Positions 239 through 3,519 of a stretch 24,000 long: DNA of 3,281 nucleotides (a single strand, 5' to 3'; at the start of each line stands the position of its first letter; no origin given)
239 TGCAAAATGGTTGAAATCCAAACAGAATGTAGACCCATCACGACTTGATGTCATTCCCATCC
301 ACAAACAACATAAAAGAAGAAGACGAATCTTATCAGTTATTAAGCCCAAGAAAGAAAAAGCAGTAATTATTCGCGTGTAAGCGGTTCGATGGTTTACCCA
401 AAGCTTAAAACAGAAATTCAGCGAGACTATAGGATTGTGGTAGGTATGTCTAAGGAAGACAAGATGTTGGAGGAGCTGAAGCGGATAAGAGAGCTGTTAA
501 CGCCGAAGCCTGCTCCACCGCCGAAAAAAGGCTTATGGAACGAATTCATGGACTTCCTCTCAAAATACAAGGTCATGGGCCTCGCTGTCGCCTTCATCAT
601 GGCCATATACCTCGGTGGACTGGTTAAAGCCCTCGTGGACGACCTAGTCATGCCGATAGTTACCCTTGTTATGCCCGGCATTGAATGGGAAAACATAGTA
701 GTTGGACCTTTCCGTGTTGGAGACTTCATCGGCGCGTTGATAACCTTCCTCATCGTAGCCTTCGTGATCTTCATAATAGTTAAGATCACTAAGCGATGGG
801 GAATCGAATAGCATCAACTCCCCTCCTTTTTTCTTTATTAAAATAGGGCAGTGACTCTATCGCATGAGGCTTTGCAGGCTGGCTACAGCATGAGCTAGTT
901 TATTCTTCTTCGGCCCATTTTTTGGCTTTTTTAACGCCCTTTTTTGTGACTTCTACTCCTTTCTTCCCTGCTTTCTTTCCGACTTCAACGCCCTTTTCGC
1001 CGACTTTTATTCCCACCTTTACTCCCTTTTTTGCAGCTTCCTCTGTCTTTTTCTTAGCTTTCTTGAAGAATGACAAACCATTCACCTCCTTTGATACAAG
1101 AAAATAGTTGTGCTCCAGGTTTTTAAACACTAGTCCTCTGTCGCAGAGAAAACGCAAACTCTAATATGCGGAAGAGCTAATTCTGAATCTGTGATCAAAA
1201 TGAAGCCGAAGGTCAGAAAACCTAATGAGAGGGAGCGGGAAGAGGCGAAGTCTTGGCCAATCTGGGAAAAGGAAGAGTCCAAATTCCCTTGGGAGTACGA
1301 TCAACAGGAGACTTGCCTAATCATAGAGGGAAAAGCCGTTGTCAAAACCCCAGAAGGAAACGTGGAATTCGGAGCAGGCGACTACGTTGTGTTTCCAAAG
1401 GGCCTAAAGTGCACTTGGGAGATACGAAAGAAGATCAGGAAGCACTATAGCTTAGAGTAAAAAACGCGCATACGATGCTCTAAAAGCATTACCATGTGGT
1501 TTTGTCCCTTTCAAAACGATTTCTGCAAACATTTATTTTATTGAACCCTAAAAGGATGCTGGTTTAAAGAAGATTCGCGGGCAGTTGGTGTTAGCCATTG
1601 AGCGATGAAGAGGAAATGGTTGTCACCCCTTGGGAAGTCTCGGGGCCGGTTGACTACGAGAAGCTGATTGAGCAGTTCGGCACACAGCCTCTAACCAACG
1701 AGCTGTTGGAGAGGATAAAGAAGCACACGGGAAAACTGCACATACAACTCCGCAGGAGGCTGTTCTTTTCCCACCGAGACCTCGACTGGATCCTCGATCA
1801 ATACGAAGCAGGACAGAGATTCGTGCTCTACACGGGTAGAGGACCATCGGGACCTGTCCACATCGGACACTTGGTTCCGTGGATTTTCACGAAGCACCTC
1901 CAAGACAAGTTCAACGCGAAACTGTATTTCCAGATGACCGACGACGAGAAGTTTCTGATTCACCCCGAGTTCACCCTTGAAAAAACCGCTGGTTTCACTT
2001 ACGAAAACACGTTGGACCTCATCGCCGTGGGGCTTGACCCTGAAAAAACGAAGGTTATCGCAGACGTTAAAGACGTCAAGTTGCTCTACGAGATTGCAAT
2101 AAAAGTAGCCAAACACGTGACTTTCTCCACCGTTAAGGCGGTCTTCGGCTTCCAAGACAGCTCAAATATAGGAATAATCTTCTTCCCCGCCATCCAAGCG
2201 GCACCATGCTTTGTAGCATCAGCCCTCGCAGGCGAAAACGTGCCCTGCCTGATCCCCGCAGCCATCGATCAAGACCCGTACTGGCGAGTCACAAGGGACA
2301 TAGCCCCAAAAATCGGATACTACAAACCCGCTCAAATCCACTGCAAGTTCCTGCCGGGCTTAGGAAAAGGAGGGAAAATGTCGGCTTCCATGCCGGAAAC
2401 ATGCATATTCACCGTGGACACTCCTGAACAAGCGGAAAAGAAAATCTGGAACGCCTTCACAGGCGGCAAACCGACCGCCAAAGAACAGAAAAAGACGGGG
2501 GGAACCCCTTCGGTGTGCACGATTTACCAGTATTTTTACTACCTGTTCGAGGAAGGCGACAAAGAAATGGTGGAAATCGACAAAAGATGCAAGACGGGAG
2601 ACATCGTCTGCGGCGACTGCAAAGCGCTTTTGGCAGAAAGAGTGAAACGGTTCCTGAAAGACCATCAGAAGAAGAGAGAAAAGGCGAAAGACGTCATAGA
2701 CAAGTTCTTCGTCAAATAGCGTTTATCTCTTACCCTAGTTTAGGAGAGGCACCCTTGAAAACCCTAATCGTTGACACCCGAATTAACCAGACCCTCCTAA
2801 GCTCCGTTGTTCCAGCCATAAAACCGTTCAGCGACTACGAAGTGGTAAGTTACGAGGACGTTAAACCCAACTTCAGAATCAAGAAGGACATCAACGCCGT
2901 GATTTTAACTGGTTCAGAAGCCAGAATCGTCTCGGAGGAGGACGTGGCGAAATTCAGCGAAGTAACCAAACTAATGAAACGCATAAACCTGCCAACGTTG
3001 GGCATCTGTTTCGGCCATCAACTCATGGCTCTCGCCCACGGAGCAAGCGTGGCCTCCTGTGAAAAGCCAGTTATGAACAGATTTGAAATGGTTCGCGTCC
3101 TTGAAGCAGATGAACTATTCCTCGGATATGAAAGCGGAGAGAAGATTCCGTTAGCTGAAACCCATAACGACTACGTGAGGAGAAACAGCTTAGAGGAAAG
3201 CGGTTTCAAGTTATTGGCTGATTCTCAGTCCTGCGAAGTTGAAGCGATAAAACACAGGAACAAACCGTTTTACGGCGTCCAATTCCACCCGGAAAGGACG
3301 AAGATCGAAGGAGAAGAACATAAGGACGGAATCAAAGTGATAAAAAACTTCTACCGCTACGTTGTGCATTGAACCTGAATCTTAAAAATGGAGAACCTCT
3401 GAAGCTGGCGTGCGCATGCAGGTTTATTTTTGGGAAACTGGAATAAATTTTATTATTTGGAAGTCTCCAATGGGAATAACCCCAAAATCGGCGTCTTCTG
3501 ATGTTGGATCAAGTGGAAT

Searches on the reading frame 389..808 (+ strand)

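Call 59: search_protein_families(library=pfam, proteins=[window:389-808:+], max_evalue=0.001)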
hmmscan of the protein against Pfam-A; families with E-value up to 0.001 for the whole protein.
window:389-808:+ (140 aa): 1 family
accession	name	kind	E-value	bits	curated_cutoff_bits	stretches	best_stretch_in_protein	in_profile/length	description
PF01741.23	MscL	-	2.3e-17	63.9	27.4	1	49-134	1-95/123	Large-conductance mechanosensitive channel, MscL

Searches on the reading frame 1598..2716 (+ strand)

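Call 59: search_protein_families(library=pfam, proteins=[window:1598-2716:+], max_evalue=0.001)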
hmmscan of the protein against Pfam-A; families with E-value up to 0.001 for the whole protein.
window:1598-2716:+ (373 aa): 1 family
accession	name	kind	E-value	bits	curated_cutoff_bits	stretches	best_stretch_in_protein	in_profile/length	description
PF00579.31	tRNA-synt_1b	-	3e-26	92.8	21.1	1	73-354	4-292/292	tRNA synthetases class I (W and Y)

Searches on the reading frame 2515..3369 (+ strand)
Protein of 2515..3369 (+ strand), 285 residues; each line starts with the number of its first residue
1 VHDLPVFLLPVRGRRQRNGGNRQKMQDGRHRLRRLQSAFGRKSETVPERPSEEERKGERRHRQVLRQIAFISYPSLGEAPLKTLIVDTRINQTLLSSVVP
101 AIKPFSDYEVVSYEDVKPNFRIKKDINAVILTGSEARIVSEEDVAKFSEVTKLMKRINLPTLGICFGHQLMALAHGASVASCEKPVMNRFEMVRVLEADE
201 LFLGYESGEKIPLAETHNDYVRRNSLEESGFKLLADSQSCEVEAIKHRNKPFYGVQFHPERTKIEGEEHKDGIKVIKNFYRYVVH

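Call 59: search_protein_families(library=pfam, proteins=[window:2515-3369:+], max_evalue=0.001)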
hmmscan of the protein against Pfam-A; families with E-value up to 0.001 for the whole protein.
window:2515-3369:+ (285 aa): 3 families
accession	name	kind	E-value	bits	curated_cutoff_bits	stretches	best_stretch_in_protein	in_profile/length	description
PF00117.34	GATase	-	9.6e-24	84.5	22.8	1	123-265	40-177/190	Glutamine amidotransferase class-I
PF07722.19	Peptidase_C26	-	1.9e-08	34.8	20.5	1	150-260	98-219/219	Peptidase C26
PF04204.22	HTS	-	1.8e-05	24.3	27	1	124-261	97-237/298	Homoserine O-succinyltransferase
